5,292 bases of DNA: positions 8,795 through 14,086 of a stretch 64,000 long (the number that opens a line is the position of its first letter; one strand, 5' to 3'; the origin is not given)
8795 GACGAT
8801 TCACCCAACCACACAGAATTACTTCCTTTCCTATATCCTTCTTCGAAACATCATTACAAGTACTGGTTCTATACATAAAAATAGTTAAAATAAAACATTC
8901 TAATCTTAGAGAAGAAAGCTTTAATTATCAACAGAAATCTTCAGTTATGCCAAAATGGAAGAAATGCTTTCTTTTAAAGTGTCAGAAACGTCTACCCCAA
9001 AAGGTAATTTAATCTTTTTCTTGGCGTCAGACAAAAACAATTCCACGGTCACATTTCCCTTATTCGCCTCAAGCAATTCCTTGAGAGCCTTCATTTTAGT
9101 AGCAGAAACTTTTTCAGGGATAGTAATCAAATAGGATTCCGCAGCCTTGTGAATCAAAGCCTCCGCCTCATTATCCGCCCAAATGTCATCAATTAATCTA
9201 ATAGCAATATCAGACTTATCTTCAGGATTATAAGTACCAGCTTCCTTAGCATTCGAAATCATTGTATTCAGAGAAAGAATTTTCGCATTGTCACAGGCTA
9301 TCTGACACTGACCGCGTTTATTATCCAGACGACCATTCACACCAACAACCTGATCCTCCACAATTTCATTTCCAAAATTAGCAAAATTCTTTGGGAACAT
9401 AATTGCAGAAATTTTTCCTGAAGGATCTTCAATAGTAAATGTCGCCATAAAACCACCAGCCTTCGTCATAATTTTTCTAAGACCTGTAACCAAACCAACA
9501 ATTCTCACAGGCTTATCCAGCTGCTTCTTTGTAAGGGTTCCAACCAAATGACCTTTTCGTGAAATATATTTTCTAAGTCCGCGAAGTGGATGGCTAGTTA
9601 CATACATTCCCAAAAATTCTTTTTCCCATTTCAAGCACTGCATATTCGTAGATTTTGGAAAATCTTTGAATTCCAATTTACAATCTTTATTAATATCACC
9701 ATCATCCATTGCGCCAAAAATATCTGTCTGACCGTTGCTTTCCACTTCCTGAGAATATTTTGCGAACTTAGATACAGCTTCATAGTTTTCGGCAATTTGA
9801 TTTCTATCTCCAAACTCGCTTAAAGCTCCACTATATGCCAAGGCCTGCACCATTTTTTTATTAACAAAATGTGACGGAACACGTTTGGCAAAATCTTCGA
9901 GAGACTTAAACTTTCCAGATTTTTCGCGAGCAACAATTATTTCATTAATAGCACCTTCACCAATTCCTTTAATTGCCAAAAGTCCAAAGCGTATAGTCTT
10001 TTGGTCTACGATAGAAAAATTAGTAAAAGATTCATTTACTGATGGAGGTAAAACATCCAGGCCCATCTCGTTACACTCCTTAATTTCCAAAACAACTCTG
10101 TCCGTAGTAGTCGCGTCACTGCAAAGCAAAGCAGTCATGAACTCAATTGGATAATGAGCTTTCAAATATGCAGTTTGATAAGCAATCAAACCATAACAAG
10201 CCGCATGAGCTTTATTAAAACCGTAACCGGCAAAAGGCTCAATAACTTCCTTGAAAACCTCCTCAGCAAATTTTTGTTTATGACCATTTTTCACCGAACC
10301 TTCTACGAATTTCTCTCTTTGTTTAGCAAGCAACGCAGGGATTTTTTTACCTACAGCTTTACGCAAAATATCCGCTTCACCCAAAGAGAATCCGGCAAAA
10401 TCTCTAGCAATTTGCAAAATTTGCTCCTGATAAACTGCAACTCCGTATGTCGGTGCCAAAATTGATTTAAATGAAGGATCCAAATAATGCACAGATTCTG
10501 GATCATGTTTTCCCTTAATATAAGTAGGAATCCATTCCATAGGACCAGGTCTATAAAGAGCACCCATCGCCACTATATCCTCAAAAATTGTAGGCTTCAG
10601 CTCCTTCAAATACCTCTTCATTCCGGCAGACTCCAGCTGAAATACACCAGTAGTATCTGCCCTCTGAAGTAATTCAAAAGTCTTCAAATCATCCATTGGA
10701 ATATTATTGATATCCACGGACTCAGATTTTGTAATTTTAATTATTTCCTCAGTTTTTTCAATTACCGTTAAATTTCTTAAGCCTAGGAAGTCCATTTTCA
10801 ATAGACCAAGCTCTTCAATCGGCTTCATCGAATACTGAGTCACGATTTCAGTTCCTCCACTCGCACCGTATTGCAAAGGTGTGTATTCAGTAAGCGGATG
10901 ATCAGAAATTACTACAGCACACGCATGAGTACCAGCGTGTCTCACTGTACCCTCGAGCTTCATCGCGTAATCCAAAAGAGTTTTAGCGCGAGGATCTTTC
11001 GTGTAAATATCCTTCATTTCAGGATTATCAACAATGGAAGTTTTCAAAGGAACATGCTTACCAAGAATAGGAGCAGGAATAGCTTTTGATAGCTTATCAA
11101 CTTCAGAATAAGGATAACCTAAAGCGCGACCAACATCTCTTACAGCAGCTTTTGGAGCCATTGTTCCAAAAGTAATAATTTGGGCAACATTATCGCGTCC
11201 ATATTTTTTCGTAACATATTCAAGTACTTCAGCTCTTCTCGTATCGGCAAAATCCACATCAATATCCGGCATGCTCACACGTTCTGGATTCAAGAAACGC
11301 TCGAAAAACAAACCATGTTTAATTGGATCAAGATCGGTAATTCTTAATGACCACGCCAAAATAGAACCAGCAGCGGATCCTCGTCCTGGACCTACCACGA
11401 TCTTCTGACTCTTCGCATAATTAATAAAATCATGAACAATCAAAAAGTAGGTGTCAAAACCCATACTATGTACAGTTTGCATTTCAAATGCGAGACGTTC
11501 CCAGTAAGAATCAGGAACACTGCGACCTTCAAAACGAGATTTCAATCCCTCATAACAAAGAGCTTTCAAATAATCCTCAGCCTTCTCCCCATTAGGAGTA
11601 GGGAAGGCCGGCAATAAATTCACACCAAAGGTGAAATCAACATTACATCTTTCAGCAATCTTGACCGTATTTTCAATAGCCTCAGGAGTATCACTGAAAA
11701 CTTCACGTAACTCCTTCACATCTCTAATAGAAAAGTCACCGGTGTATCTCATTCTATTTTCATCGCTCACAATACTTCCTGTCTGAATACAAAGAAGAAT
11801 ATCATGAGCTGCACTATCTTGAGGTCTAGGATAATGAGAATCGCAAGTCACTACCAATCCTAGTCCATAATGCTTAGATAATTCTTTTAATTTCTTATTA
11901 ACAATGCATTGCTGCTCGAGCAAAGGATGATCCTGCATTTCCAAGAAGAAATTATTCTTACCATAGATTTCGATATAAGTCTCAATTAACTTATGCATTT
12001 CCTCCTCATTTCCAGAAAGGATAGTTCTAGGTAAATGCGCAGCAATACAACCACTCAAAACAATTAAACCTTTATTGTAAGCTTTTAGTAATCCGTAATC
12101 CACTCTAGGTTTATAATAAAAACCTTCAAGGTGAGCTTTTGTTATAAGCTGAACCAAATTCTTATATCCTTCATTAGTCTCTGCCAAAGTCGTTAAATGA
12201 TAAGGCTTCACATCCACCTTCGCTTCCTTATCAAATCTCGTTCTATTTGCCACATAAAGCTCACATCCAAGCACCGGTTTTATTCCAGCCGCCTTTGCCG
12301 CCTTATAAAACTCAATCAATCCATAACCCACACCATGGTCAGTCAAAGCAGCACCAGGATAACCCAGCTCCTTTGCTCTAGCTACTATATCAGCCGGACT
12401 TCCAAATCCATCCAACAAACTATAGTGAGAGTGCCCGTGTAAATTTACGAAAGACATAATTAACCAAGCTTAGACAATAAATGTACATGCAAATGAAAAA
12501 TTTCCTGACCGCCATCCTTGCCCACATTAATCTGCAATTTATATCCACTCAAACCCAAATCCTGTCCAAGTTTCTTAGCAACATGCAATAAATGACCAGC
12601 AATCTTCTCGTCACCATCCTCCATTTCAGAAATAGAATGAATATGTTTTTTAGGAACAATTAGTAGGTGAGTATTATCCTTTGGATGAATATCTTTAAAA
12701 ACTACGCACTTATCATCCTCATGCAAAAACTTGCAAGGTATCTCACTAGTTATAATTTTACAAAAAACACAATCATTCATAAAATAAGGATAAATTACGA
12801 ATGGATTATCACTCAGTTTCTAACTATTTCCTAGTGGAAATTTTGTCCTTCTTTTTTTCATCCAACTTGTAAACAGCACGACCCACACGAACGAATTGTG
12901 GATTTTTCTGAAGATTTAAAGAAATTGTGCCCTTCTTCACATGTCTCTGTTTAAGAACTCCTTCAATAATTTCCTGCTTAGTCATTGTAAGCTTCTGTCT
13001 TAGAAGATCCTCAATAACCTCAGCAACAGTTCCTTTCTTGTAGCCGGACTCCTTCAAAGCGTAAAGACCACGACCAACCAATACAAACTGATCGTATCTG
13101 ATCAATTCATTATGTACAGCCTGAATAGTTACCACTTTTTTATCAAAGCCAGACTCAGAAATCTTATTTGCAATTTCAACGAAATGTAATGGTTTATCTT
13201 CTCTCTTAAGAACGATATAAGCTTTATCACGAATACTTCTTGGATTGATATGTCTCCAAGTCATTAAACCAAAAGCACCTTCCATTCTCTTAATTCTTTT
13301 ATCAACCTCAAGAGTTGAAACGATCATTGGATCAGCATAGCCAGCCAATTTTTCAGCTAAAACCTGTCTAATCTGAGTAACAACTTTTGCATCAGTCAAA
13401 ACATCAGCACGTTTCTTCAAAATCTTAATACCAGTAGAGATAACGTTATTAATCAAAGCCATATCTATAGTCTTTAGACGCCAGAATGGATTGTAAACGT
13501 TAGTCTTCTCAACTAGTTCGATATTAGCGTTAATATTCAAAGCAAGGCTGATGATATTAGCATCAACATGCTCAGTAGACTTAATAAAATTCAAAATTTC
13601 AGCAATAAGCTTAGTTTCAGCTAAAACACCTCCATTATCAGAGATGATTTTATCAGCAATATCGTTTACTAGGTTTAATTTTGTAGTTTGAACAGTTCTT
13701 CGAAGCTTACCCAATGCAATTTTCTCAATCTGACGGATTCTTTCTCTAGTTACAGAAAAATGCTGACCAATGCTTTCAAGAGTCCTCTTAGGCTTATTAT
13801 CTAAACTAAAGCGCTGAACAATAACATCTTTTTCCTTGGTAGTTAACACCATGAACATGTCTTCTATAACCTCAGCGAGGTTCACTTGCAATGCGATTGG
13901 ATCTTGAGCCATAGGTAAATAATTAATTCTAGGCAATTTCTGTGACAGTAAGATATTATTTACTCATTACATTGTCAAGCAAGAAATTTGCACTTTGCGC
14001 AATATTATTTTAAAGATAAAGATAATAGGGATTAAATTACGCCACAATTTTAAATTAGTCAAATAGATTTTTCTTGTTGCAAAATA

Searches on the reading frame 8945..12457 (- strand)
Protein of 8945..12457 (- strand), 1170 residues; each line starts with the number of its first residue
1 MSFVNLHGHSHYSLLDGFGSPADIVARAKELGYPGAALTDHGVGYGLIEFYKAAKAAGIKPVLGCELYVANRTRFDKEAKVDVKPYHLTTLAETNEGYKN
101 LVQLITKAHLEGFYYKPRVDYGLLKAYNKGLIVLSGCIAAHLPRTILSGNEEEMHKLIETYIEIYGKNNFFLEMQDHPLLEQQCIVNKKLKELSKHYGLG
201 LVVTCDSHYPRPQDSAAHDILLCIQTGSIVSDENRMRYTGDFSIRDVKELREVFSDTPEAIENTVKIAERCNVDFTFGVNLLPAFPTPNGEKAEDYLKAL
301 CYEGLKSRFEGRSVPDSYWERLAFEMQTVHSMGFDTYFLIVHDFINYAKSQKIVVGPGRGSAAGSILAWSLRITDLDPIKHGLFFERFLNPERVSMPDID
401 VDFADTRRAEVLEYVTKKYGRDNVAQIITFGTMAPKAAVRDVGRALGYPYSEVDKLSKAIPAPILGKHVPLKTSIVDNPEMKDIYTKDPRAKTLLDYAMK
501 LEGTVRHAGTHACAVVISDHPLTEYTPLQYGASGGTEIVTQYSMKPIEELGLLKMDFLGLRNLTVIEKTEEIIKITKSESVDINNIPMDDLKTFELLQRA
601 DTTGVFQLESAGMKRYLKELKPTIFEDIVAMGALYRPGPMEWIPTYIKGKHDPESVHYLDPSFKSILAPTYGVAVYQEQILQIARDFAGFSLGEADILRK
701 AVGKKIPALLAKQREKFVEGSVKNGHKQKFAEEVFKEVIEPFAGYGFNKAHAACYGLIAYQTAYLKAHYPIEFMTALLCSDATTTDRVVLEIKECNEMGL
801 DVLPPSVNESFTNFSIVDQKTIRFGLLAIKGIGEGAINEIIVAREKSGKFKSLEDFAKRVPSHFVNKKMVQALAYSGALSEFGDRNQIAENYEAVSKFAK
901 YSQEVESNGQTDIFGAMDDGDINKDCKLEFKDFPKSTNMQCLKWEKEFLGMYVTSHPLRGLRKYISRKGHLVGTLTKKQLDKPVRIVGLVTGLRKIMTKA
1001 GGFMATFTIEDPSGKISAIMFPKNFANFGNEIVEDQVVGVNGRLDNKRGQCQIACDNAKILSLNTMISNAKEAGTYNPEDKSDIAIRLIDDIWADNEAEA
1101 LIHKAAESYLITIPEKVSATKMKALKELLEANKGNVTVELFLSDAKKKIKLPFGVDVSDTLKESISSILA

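Call 57: search_protein_families(library=pfam, proteins=[window:8945-12457:-], max_evalue=0.00001)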
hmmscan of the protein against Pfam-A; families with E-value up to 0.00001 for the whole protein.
window:8945-12457:- (1170 aa): 5 families
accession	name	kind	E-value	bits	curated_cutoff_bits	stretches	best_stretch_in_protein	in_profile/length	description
PF07733.18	DNA_pol3_alpha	-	1.7e-102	342.9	23.9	1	295-559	1-260/260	Bacterial DNA polymerase III alpha NTPase domain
PF17657.6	DNA_pol3_finger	-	1.2e-61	207.4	22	1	562-725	1-166/166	Bacterial DNA polymerase III alpha subunit finger domain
PF02811.25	PHP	-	1.1e-54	185.7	26.4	1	6-177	2-164/164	PHP domain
PF14579.12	HHH_6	-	1.3e-26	93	25.6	1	799-887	1-89/90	Helix-hairpin-helix motif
PF01336.31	tRNA_anti-codon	-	2.8e-11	43.6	27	1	984-1061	1-75/75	OB-fold nucleic acid binding domain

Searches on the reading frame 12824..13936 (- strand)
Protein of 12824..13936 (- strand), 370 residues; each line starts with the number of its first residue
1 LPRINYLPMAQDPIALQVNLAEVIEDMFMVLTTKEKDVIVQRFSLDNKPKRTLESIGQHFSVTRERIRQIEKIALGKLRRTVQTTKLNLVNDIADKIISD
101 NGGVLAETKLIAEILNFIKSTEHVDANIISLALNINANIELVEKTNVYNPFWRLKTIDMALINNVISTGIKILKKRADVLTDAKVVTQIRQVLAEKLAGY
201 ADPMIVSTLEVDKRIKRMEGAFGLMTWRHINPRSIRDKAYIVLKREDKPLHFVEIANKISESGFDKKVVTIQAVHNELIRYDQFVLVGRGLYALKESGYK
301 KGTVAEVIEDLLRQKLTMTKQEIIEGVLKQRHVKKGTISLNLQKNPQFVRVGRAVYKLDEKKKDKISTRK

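Call 57: search_protein_families(library=pfam, proteins=[window:12824-13936:-], max_evalue=0.00001)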
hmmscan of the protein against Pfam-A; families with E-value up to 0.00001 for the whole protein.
window:12824-13936:- (370 aa): 2 families
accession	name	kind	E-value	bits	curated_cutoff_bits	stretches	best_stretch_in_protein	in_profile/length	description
PF04545.22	Sigma70_r4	-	6.6e-14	51.6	24.1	1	30-79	4-49/50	Sigma-70, region 4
PF05066.19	HARE-HTH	-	1.4e-07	32.2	25.9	0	234-296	2-70/71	HB1, ASXL, restriction endonuclease HTH domain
